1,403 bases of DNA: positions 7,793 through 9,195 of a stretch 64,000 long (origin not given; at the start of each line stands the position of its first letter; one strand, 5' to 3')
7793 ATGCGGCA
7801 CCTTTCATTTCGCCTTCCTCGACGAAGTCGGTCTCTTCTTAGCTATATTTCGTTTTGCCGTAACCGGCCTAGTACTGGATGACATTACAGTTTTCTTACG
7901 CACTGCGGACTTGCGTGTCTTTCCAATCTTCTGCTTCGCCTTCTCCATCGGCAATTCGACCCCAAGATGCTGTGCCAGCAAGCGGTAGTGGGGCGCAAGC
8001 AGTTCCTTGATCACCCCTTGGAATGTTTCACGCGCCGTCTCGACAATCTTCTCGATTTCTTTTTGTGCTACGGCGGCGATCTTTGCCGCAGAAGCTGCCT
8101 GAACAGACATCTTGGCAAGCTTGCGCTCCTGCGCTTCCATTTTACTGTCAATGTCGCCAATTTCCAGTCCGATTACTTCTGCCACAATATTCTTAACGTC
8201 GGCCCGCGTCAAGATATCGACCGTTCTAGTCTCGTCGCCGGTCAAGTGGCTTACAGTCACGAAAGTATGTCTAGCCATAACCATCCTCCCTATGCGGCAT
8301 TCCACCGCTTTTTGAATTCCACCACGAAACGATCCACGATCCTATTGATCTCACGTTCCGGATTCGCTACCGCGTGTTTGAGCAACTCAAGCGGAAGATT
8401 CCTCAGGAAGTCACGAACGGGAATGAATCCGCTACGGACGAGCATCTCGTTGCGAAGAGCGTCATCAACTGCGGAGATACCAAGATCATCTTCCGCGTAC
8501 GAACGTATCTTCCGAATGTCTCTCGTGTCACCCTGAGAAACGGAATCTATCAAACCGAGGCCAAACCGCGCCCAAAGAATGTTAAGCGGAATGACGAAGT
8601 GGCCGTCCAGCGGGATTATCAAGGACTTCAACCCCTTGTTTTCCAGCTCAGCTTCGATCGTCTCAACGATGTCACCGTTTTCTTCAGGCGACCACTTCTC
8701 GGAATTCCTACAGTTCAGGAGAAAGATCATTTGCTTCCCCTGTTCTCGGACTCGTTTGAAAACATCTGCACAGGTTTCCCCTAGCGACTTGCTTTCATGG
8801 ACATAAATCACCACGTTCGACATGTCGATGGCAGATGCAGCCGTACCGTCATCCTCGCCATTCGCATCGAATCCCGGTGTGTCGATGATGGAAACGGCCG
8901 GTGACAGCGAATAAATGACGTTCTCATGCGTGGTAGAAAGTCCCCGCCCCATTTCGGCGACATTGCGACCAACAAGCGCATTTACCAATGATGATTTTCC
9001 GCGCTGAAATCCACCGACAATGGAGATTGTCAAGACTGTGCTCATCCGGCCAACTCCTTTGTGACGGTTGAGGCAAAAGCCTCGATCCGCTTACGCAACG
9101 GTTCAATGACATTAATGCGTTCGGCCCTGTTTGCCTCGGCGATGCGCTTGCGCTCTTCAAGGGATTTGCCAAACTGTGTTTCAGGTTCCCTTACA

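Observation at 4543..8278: Effector-like tail of the operon: patatin lipase, two different zinc peptidases, a coiled-coil protein and a histone-tail-like protein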

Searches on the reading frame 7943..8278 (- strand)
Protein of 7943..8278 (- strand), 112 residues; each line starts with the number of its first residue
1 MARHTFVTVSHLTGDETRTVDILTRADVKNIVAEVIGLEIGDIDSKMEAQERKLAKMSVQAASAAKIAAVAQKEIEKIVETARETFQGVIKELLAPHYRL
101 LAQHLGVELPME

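Call 95: search_protein_representatives(protein=window:7943-8278:-)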
Query: 112 residues. Proteins with E-value up to 0.001 (for the whole library): 27; up to 1e-10: 17; up to 1e-30: 3. The best 27 are listed.
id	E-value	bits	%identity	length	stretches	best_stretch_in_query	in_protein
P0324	1.3e-35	138.0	63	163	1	1-112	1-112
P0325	3.8e-33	130.1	58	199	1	1-111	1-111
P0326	8.1e-33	129.0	67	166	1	1-109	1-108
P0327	2.6e-30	121.0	59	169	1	1-112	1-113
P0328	1.5e-27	112.2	54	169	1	1-111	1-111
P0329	1.1e-26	109.3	53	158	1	1-110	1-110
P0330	4.9e-23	97.7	54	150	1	1-111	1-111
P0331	2.8e-21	92.1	56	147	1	1-108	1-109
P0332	1.0e-20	90.3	56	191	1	18-111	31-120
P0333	2.2e-20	89.2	56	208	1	1-108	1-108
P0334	9.9e-20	87.1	53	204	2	53-111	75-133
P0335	1.5e-18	83.4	51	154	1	1-110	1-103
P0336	1.0e-17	80.7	55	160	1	16-110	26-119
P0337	1.4e-15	73.8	54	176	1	19-111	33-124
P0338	1.5e-14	70.6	45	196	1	1-110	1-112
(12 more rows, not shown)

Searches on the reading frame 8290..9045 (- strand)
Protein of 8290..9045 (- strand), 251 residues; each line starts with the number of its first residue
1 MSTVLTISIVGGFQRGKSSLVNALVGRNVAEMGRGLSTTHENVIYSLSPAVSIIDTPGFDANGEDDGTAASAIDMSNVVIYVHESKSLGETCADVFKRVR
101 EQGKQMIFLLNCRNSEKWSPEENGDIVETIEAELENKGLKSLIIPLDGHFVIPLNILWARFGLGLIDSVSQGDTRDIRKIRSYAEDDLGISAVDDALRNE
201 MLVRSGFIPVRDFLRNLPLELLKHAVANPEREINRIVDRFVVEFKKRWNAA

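Call 6: search_protein_families(library=pfam, proteins=[window:8290-9045:-], max_evalue=0.01)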
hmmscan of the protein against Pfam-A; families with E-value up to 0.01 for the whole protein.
window:8290-9045:- (251 aa): 6 families
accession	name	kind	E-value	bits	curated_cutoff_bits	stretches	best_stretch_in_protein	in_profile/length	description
PF00350.29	Dynamin_N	-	7.4e-12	46.1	27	2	7-39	1-33/168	Dynamin family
PF01926.29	MMR_HSR1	-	8e-12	45.7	21.9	1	7-111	2-112/113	50S ribosome-binding GTPase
PF03193.22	RsgA_GTPase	-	1.4e-05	25.4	30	1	15-61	117-170/174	RsgA GTPase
PF00009.33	GTP_EFTU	-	0.00017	21.7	26.5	0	31-111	50-129/188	Elongation factor Tu GTP binding domain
PF02421.24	FeoB_N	-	0.0015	18.6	27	1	6-114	2-116/156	Ferrous iron transport protein B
PF04548.22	AIG1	-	0.0086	15.8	27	0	6-64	2-65/212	AIG1 family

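Call 7: search_protein_families(library=padloc, proteins=[window:8290-9045:-], max_evalue=0.01)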
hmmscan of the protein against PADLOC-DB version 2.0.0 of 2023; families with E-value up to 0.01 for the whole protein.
window:8290-9045:- (251 aa): 3 families
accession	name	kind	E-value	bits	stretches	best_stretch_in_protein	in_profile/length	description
PDLC03841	LeoBC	-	2.5e-19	67.8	1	5-183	78-263/601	-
PDLC03839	LeoA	-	9.9e-14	49.3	1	5-134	58-198/559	-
PDLC03840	LeoA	-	0.00088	16.4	1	2-62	51-115/577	-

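Call 41: find_homologous_proteins(query=window:8290-9045:-, max_evalue=1e-10)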
Query window:8290-9045:- (251 aa): 83 proteins with E <= 1e-10 among 858 candidates.
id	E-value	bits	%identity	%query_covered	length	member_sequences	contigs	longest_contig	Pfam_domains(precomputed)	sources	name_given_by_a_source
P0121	2.9e-148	510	93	100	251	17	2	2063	PF01926.30,PF00350.30,PF03193.23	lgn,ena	-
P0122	3.8e-144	496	91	100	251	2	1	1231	PF01926.30,PF00350.30,PF03193.23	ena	-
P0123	2.6e-131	454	82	100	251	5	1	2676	PF01926.30,PF00350.30,PF02421.25,PF03193.23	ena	-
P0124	3.9e-131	454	82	100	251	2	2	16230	PF01926.30,PF00350.30,PF03193.23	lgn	-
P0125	4.6e-131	454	82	100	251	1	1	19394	PF01926.30,PF00350.30,PF03193.23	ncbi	-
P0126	4.0e-129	447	80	100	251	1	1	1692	PF01926.30,PF00350.30,PF03193.23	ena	-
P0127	7.1e-127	440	81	100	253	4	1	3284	PF01926.30,PF00350.30,PF02421.25,PF00009.34,PF03193.23,PF04548.23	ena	-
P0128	5.1e-126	437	80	100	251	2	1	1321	PF01926.30,PF00350.30,PF03193.23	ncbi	-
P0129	8.3e-126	436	80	100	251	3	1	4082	PF01926.30,PF00350.30,PF00009.34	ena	-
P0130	9.7e-126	436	80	100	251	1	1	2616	PF01926.30,PF00350.30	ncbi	-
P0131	9.7e-124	430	78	99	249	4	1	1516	PF01926.30,PF00350.30,PF03193.23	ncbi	-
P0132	4.6e-119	414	75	100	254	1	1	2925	PF01926.30,PF00350.30,PF00009.34,PF03193.23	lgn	-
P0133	1.1e-118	413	77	100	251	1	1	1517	PF01926.30,PF00350.30,PF03193.23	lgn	-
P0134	7.5e-118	410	75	100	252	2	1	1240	PF01926.30,PF00350.30,PF03193.23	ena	-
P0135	2.5e-117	409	75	100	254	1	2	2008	PF01926.30,PF00350.30,PF03193.23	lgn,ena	-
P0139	1.3e-112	393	75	100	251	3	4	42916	PF01926.30,PF00350.30,PF03193.23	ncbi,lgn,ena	-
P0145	1.5e-94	334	63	99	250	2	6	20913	PF01926.30,PF00350.30,PF00009.34,PF03193.23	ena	-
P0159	3.4e-77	277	51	98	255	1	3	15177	PF01926.30,PF00350.30,PF03193.23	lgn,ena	-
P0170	3.2e-52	195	44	98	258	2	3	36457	PF01926.30,PF00350.30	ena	-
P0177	1.9e-50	190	44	98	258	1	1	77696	PF01926.30,PF00350.30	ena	-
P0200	1.8e-44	170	40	98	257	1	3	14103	PF01926.30,PF00350.30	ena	-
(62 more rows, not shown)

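Call 42: find_encoding_contigs(protein=P0139, flank=10000, max_places=1)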
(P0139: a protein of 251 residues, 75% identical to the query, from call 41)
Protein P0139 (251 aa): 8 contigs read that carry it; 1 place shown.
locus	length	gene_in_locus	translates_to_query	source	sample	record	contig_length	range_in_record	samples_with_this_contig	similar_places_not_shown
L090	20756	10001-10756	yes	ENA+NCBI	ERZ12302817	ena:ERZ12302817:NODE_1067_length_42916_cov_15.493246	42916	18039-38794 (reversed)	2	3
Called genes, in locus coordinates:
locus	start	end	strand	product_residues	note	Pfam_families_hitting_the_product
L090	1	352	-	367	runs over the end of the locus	PF00294:PfkB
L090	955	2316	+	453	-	PF04286:DUF445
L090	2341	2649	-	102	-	-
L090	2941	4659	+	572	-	PF00350:Dynamin_N, PF01926:MMR_HSR1 (weak)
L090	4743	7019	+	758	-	-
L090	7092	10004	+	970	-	-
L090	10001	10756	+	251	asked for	PF00350:Dynamin_N (faint), PF01926:MMR_HSR1, PF03193:RsgA_GTPase (weak)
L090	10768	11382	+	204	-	-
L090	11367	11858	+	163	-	-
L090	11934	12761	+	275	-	PF01435:Peptidase_M48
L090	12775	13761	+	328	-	PF01734:Patatin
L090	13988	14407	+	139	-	-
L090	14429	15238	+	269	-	PF03747:ADP_ribosyl_GH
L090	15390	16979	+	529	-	PF02324:Glyco_hydro_70 (faint), PF00128:Alpha-amylase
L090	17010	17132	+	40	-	-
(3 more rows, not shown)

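Call 43: find_encoding_contigs(protein=P0125, flank=10000, max_places=1)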
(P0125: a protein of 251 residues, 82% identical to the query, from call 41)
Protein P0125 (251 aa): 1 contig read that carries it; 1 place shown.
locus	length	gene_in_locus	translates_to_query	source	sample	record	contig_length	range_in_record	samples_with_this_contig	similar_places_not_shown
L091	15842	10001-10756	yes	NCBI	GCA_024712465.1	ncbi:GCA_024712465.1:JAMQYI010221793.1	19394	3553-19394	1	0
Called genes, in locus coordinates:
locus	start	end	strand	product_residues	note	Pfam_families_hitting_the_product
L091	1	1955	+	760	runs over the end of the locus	-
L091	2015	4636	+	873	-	PF01926:MMR_HSR1 (faint)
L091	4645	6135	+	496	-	PF00350:Dynamin_N, PF01926:MMR_HSR1 (weak)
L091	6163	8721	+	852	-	PF00350:Dynamin_N (weak), PF01926:MMR_HSR1 (faint)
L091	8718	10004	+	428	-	-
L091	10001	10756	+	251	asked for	PF00350:Dynamin_N (weak), PF01926:MMR_HSR1, PF03193:RsgA_GTPase (weak)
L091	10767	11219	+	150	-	-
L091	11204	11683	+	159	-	-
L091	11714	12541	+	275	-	PF01435:Peptidase_M48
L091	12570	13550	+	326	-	PF01734:Patatin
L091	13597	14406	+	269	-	PF03747:ADP_ribosyl_GH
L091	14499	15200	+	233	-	-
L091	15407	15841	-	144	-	?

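Call 44: find_encoding_contigs(protein=P0145, flank=10000, max_places=1)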
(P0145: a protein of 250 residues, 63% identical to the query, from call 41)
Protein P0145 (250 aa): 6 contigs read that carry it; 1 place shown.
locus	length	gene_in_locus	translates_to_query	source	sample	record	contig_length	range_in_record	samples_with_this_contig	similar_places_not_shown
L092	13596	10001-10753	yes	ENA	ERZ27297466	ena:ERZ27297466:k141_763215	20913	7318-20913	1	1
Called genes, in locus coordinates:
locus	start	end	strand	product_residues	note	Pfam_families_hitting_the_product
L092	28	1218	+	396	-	PF00817:IMS, PF21999:IMS_HHH_1 (weak), PF11799:IMS_C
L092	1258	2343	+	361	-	PF00069:Pkinase, PF07714:PK_Tyr_Ser-Thr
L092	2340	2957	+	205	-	PF04542:Sigma70_r2 (weak)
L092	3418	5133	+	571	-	PF00350:Dynamin_N, PF01926:MMR_HSR1 (weak)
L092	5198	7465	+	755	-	-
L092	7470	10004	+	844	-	PF00350:Dynamin_N (faint), PF01926:MMR_HSR1 (faint)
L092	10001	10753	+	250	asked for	PF00009:GTP_EFTU (faint), PF00350:Dynamin_N (faint), PF01926:MMR_HSR1, PF03193:RsgA_GTPase (weak)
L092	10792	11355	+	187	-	-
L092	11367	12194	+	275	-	PF01435:Peptidase_M48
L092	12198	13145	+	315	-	PF01734:Patatin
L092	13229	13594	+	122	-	?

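Call 45: find_encoding_contigs(protein=P0177, flank=10000, max_places=1)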
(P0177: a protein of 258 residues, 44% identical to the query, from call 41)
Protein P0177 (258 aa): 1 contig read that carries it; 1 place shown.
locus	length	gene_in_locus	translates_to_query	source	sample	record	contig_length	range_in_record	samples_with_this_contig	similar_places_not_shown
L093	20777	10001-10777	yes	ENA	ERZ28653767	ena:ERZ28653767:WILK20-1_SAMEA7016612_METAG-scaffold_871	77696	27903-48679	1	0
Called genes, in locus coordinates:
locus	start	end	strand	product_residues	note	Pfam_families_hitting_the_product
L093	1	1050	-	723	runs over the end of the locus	PF05496:RuvB_N (faint), PF02367:TsaE (faint), PF13191:AAA_16 (faint), PF14532:Sigma54_activ_2 (faint), PF20720:nSTAND3 (faint), PF00004:AAA, PF00004:AAA, PF07728:AAA_5 (weak), +9 more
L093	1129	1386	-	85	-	-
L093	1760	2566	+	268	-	PF13749:HATPase_c_4, PF21247:Fic-like_C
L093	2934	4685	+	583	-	PF00350:Dynamin_N, PF01926:MMR_HSR1 (weak)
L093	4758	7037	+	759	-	-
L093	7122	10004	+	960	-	PF08310:LGFP (faint), PF00350:Dynamin_N (faint)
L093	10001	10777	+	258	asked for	PF00350:Dynamin_N (faint), PF01926:MMR_HSR1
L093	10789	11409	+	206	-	-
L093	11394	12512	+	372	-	PF14712:Snapin_Pallidin (faint), PF10805:DUF2730 (faint), PF08393:DHC_N2 (faint), PF13166:AAA_13 (faint), PF19220:Rod_CreS (weak), PF07926:TPR_MLP1_2 (faint), PF07989:Cnn_1N (faint), PF16043:DUF4795 (weak)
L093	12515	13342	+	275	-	PF01435:Peptidase_M48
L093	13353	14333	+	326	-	PF01734:Patatin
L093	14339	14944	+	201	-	-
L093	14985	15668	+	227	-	-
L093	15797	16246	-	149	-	PF02082:Rrf2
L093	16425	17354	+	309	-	PF00291:PALP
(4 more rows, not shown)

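Call 46: find_encoding_contigs(protein=P0170, flank=10000, max_places=1)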
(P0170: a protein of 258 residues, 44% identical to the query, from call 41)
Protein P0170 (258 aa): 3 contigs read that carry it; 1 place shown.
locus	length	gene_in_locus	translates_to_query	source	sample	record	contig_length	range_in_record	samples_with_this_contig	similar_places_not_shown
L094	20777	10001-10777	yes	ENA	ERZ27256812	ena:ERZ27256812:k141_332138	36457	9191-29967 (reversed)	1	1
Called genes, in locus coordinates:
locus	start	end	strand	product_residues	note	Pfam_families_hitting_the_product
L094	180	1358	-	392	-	PF13173:AAA_14, PF13635:DUF4143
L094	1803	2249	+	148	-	PF13366:PDDEXK_3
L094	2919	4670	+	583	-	PF00350:Dynamin_N, PF01926:MMR_HSR1, PF01442:Apolipoprotein (weak)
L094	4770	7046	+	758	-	-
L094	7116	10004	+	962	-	PF08310:LGFP (faint), PF00350:Dynamin_N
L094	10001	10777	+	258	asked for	PF00350:Dynamin_N (faint), PF01926:MMR_HSR1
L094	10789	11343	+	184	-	-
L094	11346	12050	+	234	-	-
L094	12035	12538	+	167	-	-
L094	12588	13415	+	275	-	PF01435:Peptidase_M48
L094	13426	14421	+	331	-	PF01734:Patatin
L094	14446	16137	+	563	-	PF00150:Cellulase, PF03935:SKN1_KRE6_Sbg1 (weak), PF00722:Glyco_hydro_16, PF26113:GH16_XgeA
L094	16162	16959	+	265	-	PF03747:ADP_ribosyl_GH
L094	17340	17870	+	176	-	PF13338:AbiEi_4, PF17194:AbiEi_3_N (faint)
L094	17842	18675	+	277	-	PF08843:AbiEii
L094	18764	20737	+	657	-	PF00350:Dynamin_N (weak), PF01926:MMR_HSR1 (weak)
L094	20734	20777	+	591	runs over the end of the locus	PF03193:RsgA_GTPase (faint), PF00350:Dynamin_N (faint), PF01926:MMR_HSR1 (weak)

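Call 47: find_encoding_contigs(protein=P0159, flank=10000, max_places=1)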
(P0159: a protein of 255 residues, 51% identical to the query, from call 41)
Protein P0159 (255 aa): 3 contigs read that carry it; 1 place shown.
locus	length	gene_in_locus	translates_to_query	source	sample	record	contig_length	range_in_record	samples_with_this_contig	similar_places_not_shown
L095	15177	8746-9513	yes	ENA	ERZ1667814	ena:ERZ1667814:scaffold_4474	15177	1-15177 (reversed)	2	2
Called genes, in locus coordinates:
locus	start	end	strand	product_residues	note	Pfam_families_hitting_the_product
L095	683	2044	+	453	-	PF04286:DUF445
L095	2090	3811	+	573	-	PF00350:Dynamin_N, PF01926:MMR_HSR1 (weak)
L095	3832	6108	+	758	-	-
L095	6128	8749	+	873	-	PF00350:Dynamin_N (faint)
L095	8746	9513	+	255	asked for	PF00350:Dynamin_N (faint), PF01926:MMR_HSR1, PF03193:RsgA_GTPase (weak)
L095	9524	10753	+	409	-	-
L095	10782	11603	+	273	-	PF01435:Peptidase_M48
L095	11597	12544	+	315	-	PF01734:Patatin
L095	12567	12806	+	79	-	-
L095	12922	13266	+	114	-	-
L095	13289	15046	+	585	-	PF08238:Sel1 (faint)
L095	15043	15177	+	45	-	?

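Call 48: find_encoding_contigs(protein=P0200, flank=10000, max_places=1)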
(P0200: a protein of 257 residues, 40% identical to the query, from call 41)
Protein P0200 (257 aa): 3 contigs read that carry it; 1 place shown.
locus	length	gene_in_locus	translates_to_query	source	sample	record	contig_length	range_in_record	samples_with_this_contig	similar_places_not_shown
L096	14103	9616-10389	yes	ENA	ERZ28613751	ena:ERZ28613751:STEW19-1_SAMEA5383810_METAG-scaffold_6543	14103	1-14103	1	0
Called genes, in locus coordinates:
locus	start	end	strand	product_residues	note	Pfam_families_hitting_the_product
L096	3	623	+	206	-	?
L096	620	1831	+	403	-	PF00069:Pkinase, PF07714:PK_Tyr_Ser-Thr (faint)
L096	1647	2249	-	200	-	-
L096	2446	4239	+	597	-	PF00350:Dynamin_N, PF01926:MMR_HSR1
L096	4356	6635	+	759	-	-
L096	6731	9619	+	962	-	PF00350:Dynamin_N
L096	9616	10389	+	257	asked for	PF00350:Dynamin_N (faint), PF01926:MMR_HSR1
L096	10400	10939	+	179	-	-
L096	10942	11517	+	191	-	-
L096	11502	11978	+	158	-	-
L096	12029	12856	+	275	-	PF01435:Peptidase_M48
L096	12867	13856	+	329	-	PF01734:Patatin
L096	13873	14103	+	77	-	?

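Call 75: search_protein_families(library=ncbifam, proteins=[window:8290-9045:-], max_evalue=0.001)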
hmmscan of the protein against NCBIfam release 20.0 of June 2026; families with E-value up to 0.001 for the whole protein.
window:8290-9045:- (251 aa): 13 families
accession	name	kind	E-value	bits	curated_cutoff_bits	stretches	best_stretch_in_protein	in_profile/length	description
NF000908.1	PRK00089.1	equivalog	1.6e-09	37.5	237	1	6-113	5-120/291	GTPase Era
TIGR03918.1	GTP_HydF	equivalog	6.9e-09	35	325.55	1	4-119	7-131/392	[FeFe] hydrogenase H-cluster maturation GTPase HydF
TIGR03596.1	GTPase_YlqF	equivalog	1.9e-07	30.8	208.2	1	7-78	121-192/276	ribosome biogenesis GTPase YlqF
TIGR03594.1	GTPase_EngA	equivalog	1.9e-07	30.4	306.7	1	6-116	2-121/432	ribosome biogenesis GTPase Der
NF041922.1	DLP_LeoA_gen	subfamily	6.8e-07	28.6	325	1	3-63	48-109/532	LeoA/HP0731 family dynamin-like GTPase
NF007071.0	PRK09518.1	equivalog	2.5e-06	26.3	953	1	3-115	270-391/706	bifunctional cytidylate kinase/GTPase Der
TIGR00231.1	small_GTP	domain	5.6e-06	26.2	42.5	1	6-117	5-126/164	GTP-binding protein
TIGR00436.1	era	equivalog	2.8e-05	23.6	116.25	1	6-108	2-112/270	GTPase Era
TIGR03598.1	GTPase_YsxC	equivalog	6.1e-05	22.8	124.45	1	6-60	20-75/186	ribosome biogenesis GTP-binding protein YihA/YsxC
NF002828.0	PRK03003.1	equivalog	8.7e-05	21.3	631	1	5-116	41-161/477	ribosome biogenesis GTPase Der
TIGR00450.1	mnmE_trmE_thdF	equivalog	0.00028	20.1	252.6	1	4-117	209-330/446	tRNA uridine-5-carboxymethylaminomethyl(34) synthesis GTPase MnmE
TIGR00157.1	TIGR00157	equivalog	0.00038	20.1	100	1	12-61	130-185/247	ribosome small subunit-dependent GTPase A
NF052648.1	DynmDynABac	equivalog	0.00052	18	1600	0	5-29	611-635/1187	dynamin GTPase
